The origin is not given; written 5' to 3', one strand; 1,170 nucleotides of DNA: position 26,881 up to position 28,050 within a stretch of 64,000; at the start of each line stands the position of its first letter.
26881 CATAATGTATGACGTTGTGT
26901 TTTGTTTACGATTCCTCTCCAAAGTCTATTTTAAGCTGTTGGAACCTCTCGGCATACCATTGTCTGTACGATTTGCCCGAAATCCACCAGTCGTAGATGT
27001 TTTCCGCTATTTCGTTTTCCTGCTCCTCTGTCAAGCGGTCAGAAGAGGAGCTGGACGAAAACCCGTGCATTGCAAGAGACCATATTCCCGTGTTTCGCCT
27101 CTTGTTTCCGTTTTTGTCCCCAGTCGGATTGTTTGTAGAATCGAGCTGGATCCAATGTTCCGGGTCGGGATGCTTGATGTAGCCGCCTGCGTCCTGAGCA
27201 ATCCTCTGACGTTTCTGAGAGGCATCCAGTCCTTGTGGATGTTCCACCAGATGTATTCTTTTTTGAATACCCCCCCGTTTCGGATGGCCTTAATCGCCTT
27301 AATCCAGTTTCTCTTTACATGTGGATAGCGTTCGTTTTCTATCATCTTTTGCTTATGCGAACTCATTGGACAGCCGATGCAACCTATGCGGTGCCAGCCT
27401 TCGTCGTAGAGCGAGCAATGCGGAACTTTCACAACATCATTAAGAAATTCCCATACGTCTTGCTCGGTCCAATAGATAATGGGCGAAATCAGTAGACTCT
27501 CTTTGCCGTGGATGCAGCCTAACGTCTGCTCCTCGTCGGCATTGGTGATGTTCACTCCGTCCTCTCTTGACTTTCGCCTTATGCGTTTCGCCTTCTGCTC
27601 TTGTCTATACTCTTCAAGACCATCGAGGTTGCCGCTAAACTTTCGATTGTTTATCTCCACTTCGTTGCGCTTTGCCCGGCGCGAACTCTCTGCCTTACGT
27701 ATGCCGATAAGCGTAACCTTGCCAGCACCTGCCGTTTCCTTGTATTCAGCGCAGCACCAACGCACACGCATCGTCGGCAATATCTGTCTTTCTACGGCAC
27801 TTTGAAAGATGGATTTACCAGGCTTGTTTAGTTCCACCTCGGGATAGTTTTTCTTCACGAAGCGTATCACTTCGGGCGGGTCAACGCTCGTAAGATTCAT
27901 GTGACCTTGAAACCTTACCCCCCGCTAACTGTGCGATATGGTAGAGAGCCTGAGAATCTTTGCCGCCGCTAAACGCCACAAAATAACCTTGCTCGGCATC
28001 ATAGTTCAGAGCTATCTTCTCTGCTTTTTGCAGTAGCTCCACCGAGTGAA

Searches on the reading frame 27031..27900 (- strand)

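Call 33: search_protein_families(library=pfam, proteins=[window:27031-27900:-], max_evalue=0.01)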
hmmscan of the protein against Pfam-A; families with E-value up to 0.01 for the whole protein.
window:27031-27900:- (289 aa): 1 family
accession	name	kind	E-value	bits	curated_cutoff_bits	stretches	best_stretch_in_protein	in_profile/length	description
PF01507.26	PAPS_reduct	-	6.6e-14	52.7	22.5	1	41-178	73-173/175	Phosphoadenosine phosphosulfate reductase domain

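Call 34: search_protein_families(library=phrogs, proteins=[window:27031-27900:-], max_evalue=0.01)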
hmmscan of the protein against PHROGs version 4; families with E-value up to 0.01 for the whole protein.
window:27031-27900:- (289 aa): 1 family
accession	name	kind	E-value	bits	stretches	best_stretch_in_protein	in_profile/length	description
phrog_424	-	moron, auxiliary metabolic gene and host takeover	4.9e-25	89.4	1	4-221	197-376/460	phosphoadenosine phosphosulfate reductase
